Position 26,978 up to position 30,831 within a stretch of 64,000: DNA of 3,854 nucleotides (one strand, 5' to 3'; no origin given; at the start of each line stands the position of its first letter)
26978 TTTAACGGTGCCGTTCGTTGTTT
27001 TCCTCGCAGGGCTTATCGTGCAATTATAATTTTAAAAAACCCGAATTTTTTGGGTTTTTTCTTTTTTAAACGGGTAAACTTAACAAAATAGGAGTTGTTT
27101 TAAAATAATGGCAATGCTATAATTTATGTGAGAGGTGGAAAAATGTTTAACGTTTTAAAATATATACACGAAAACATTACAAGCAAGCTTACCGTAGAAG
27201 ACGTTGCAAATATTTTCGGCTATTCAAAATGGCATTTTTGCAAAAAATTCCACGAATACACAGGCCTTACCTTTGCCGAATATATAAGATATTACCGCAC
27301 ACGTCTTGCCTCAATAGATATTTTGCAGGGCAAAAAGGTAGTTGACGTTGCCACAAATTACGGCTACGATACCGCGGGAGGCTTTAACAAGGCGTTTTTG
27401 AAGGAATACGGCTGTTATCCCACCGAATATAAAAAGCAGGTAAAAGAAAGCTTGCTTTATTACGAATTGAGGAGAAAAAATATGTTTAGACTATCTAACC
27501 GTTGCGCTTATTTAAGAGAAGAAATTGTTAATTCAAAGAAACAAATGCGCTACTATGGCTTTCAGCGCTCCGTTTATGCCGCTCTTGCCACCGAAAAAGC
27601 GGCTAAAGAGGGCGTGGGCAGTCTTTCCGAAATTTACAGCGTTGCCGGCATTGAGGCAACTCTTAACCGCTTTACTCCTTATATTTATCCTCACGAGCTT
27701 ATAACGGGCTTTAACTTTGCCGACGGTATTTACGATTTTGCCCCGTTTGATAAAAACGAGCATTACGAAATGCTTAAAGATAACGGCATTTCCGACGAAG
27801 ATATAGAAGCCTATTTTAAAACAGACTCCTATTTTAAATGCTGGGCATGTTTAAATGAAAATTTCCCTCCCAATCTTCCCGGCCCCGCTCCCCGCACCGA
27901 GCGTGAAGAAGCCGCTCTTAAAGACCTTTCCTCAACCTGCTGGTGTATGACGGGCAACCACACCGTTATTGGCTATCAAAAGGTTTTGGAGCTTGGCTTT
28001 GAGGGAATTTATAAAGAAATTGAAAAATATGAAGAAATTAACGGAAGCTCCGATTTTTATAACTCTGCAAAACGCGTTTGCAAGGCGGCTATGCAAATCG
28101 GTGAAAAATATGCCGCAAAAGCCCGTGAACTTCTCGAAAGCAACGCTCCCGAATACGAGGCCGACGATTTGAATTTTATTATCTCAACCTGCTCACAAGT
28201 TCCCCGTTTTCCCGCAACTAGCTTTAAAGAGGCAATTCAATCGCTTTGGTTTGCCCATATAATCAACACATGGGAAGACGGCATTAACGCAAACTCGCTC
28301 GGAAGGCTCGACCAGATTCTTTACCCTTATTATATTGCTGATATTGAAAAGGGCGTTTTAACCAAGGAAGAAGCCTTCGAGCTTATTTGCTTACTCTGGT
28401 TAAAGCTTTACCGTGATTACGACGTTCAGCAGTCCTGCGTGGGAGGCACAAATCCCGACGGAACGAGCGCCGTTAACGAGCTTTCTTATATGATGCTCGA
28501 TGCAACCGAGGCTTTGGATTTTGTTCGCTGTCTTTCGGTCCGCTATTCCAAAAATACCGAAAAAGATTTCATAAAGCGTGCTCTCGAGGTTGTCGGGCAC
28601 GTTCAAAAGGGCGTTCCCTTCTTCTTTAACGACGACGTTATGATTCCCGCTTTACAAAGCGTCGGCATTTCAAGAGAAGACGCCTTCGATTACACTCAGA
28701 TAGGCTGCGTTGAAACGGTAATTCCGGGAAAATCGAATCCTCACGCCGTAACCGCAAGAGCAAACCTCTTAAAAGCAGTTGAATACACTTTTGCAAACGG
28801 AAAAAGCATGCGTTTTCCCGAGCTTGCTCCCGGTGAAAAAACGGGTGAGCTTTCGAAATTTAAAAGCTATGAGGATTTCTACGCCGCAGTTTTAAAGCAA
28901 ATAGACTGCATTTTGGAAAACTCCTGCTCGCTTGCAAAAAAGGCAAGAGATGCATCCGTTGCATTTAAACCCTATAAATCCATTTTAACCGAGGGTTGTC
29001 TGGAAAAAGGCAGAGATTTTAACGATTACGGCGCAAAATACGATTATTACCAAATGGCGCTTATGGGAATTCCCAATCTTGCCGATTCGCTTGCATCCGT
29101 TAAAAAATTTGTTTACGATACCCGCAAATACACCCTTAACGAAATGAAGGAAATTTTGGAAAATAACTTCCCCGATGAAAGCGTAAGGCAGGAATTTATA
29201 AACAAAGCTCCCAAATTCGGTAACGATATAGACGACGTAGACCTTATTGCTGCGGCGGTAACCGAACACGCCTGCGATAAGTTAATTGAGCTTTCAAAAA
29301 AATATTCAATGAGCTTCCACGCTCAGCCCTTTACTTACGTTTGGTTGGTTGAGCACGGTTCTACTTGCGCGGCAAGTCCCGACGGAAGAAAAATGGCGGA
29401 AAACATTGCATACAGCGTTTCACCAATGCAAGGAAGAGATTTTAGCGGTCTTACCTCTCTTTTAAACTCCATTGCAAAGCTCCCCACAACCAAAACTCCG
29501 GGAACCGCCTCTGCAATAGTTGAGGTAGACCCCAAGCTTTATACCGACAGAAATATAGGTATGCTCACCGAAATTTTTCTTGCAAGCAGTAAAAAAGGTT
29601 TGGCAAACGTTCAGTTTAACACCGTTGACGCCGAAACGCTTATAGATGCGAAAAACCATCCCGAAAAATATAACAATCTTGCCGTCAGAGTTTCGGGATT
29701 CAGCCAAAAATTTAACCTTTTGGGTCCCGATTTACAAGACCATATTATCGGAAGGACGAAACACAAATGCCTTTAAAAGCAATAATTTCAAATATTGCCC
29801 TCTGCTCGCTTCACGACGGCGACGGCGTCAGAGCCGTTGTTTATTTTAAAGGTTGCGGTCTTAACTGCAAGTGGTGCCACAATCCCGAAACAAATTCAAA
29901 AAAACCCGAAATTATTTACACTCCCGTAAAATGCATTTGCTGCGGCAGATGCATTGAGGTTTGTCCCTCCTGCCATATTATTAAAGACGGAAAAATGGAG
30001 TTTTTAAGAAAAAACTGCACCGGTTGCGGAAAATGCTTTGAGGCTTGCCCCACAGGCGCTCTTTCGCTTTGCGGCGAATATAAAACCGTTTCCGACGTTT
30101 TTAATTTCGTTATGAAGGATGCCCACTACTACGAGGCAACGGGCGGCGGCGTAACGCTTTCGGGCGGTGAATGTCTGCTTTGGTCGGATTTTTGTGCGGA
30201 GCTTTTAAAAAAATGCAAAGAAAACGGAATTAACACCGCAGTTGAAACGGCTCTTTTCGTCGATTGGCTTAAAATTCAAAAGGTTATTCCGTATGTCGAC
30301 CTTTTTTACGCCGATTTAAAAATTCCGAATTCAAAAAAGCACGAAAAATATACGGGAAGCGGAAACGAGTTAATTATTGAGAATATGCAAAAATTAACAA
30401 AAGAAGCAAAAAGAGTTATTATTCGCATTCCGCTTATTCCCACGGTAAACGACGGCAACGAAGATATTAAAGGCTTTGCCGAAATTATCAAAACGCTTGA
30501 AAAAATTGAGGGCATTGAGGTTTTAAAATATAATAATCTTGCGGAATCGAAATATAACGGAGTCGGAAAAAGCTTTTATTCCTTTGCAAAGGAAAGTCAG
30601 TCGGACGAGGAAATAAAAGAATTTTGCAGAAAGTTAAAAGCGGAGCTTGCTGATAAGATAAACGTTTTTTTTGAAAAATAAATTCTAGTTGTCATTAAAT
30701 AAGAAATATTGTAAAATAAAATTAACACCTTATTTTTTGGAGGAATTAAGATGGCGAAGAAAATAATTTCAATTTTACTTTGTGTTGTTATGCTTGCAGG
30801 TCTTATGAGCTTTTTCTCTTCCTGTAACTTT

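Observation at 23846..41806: Candidate undescribed system: six diversified beta-helix-like lipoprotein paralogues around an AEC permease / glycyl-radical eliminase / activase core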

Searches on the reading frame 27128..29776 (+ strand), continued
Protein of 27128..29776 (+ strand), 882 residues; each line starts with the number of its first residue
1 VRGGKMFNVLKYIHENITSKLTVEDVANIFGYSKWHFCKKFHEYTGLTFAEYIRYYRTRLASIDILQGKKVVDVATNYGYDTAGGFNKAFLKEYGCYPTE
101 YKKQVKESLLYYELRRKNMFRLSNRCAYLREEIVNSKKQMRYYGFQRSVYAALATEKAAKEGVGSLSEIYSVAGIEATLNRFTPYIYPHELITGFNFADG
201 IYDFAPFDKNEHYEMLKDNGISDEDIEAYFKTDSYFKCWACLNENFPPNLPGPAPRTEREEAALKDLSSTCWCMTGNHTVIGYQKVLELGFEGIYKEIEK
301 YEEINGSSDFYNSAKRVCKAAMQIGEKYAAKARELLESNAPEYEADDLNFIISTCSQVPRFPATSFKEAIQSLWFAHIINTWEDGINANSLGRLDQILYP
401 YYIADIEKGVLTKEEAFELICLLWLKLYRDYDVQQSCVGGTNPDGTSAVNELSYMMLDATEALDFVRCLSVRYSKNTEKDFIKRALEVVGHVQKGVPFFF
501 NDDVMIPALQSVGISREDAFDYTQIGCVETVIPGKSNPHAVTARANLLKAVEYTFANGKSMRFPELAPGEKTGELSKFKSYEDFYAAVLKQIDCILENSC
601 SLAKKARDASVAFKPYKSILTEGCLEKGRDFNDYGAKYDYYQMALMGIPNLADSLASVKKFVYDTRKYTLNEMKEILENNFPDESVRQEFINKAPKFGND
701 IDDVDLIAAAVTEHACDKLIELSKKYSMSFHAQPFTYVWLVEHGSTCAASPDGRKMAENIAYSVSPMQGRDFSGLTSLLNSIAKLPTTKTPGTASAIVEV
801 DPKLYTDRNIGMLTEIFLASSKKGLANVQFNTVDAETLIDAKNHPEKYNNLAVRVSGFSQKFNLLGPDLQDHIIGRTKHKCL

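Call 61: search_protein_families(library=pfam, proteins=[L118:1513-3210:+, L113:8520-9998:+, L004:8836-9912:+, L125:9063-9818:+, L125:8146-9093:+, L125:13219-14778:+, L160:8577-9932:+, L157:7196-9118:+, L157:9282-9872:+, L121:7938-9935:+], max_evalue=0.0001)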
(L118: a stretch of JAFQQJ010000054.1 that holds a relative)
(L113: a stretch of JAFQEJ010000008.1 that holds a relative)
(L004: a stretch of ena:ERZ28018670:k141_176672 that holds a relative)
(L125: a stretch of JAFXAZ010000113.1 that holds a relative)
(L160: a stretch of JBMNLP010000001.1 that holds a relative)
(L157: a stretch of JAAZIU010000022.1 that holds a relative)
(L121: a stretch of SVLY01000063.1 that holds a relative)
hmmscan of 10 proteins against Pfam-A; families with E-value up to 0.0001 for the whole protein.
L118:1513-3210:+ (565 aa): 0 families

L113:8520-9998:+ (492 aa): 0 families

L004:8836-9912:+ (358 aa): 0 families

L125:9063-9818:+ (251 aa): 1 family
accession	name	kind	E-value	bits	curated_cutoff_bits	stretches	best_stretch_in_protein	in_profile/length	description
PF00596.27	Aldolase_II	-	8.7e-35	120.7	22.2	1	24-200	1-179/183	Class II Aldolase and Adducin N-terminal domain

L125:8146-9093:+ (315 aa): 1 family
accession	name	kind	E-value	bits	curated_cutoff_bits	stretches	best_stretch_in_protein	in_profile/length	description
PF09095.17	AmyA-gluTrfs_C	-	5.4e-05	23.4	22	0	95-154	119-179/284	Alpha-amylase/4-alpha-glucanotransferase, C-terminal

L125:13219-14778:+ (519 aa): 1 family
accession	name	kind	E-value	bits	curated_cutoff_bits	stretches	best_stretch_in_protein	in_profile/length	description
PF00933.27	Glyco_hydro_3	-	9.5e-39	134.1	27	1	60-313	61-315/316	Glycosyl hydrolase family 3 N terminal domain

L160:8577-9932:+ (451 aa): 1 family
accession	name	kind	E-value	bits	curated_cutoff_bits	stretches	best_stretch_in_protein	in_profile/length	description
PF00709.27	Adenylsucc_synt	-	3.3e-154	514.1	27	1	27-445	1-416/416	Adenylosuccinate synthetase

L157:7196-9118:+ (640 aa): 7 families
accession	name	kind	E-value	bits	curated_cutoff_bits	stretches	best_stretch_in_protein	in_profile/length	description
PF00009.33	GTP_EFTU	-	1.5e-56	191.4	26.5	1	33-224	2-187/188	Elongation factor Tu GTP binding domain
PF21018.2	BipA_C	-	3.4e-44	149.5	23.8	1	515-623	1-109/110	TypA/BipA C-terminal domain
PF00679.30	EFG_C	-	5.8e-21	74.8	27.9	1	428-507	3-83/89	Elongation factor G C-terminus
PF03144.31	GTP_EFTU_D2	-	2.3e-08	34.8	30.3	1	248-320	1-73/73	Elongation factor Tu domain 2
PF01926.29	MMR_HSR1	-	4.2e-07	30.5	21.9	1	37-158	2-113/113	50S ribosome-binding GTPase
PF14492.12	EFG_III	-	1e-06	29.1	27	1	360-407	19-66/75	Elongation Factor G, domain III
PF22042.2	EF-G_D2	-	3.7e-06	27.4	27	1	237-321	5-83/84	Elongation factor G domain 2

L157:9282-9872:+ (196 aa): 0 families

L121:7938-9935:+ (665 aa): 2 families
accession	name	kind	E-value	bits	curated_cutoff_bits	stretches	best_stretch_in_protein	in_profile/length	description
PF16889.11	Hepar_II_III_N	-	3.6e-56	191.4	22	1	48-344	19-317/340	Heparinase II/III N-terminus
PF07940.18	Hepar_II_III_C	-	1.2e-22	81.1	24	1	378-575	3-197/237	Heparinase II/III-like, C-terminal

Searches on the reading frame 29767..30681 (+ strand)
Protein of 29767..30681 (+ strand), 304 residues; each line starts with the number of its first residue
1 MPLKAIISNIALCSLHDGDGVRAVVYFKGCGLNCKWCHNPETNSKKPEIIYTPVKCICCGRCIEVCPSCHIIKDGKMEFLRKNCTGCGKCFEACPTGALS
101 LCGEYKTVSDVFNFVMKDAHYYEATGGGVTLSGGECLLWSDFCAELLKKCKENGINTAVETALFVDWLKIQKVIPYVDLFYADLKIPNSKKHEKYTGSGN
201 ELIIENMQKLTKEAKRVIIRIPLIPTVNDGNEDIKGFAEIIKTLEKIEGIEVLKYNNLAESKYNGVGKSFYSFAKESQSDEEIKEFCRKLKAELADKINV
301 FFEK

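Call 4: search_protein_families(library=pfam, proteins=[window:29767-30681:+], max_evalue=0.1)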
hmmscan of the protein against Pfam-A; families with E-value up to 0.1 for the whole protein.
window:29767-30681:+ (304 aa): 14 families
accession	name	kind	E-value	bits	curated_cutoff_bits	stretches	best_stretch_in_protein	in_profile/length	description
PF04055.27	Radical_SAM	-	2.4e-13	51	29.5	1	121-234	39-162/166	Radical SAM superfamily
PF13353.11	Fer4_12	-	2.6e-09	37.9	22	2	17-52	2-37/137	4Fe-4S single cluster domain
PF00037.32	Fer4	-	9.1e-09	35.2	21.1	1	83-99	7-23/24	4Fe-4S binding domain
PF12837.12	Fer4_6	-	2.5e-08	33.9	25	1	77-99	2-24/24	4Fe-4S binding domain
PF13237.11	Fer4_10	-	1.2e-07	32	25.5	2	49-95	2-53/53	4Fe-4S dicluster domain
PF13484.11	Fer4_16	-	9.6e-07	29.9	30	1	83-102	1-20/66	4Fe-4S double cluster binding domain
PF13187.11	Fer4_9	-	1e-06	29.1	27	1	55-98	1-51/52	4Fe-4S dicluster domain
PF14697.11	Fer4_21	-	4.4e-06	27.2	35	1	55-99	7-57/59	4Fe-4S dicluster domain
PF12838.12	Fer4_7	-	1.7e-05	25.6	27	1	55-98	1-52/52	4Fe-4S dicluster domain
PF12797.12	Fer4_2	-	8.9e-05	22.7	24.5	1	76-96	2-22/22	4Fe-4S binding domain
PF12798.12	Fer4_3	-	0.0027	18.8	27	1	84-98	1-15/15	4Fe-4S binding domain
PF25160.1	LdpA_Fe-S-bd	-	0.0065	16.7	27.6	1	78-99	22-43/49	LdpA Fe-S cluster-binding domain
PF13746.11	Fer4_18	-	0.0069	17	27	1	53-95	58-96/114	4Fe-4S dicluster domain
PF12800.12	Fer4_4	-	0.0088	16.8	24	1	83-97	3-17/17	4Fe-4S binding domain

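Call 5: search_protein_families(library=ncbifam, proteins=[window:29767-30681:+], max_evalue=0.1)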
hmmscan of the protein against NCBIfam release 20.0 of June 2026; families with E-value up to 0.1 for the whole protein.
window:29767-30681:+ (304 aa): 76 families (the best 25 are shown)
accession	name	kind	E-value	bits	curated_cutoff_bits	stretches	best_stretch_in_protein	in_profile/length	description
TIGR02494.1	PFLE_PFLC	subfamily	8.5e-96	320.7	174.35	1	7-289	1-288/293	glycyl-radical enzyme activating protein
NF043069.1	T4HPD_activ_SAM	equivalog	6.5e-90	301.5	425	1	5-292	2-290/299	trans-4-hydroxy-L-proline dehydratase activase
NF048010.1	SfplDhtActHpsHDes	equivalog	1.2e-80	270.5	430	1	5-285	6-293/298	(2S)-3-sulfopropanediol dehydratase activating enzyme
TIGR04395.1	cutC_activ_rSAM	equivalog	1.8e-78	264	360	1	4-287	4-294/309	choline TMA-lyase-activating enzyme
NF033719.1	ind_deCO2_activ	equivalog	6.2e-76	255.6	425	1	6-285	2-288/302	indoleacetate decarboxylase activase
NF048008.1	SfplDhtActHpfHKleb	equivalog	4.2e-75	252.9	500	1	7-270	2-273/308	(2S)-3-sulfopropanediol dehydratase activating enzyme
TIGR04003.1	rSAM_BssD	equivalog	8.6e-66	222.2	496.45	1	6-293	2-299/314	[benzylsuccinate synthase]-activating enzyme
NF033717.2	HPDL_rSAM_activ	equivalog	2.1e-64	217.7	420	1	4-286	3-292/311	4-hydroxyphenylacetate decarboxylase activase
NF007483.0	PRK10076.1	equivalog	1.4e-49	168.8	326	2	83-286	75-277/292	[formate-C-acetyltransferase]-activating enzyme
TIGR02493.1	PFLA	equivalog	1.6e-49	168.4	231.75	2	103-289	43-231/235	pyruvate formate-lyase-activating protein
TIGR04041.1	activase_YjjW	hypoth_equivalog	3.1e-48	164.6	250.2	1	5-298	2-273/276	YjjW family glycine radical enzyme activase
NF008356.0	PRK11145.1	equivalog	2.2e-38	131.9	375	2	103-271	48-218/246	pyruvate formate lyase 1-activating protein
TIGR02495.1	NrdG2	equivalog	6.3e-15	55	131.15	2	127-245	64-184/193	anaerobic ribonucleoside-triphosphate reductase activating protein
TIGR02491.1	NrdG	equivalog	1.8e-09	37.7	126.1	1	7-45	2-40/154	anaerobic ribonucleoside-triphosphate reductase activating protein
NF040864.1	HgcB_ferredoxin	equivalog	2.5e-07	30.4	99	1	51-101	11-63/93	mercury methylation ferredoxin HgcB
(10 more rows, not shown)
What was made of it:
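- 29767..30681 (+): GRE-activating radical SAM enzyme (CX3CX2C plus two ferredoxin-like clusters). It overlaps the GRE stop by 10 nt. No terminator follows it. TIGR02494 320.7 bits (call 5).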
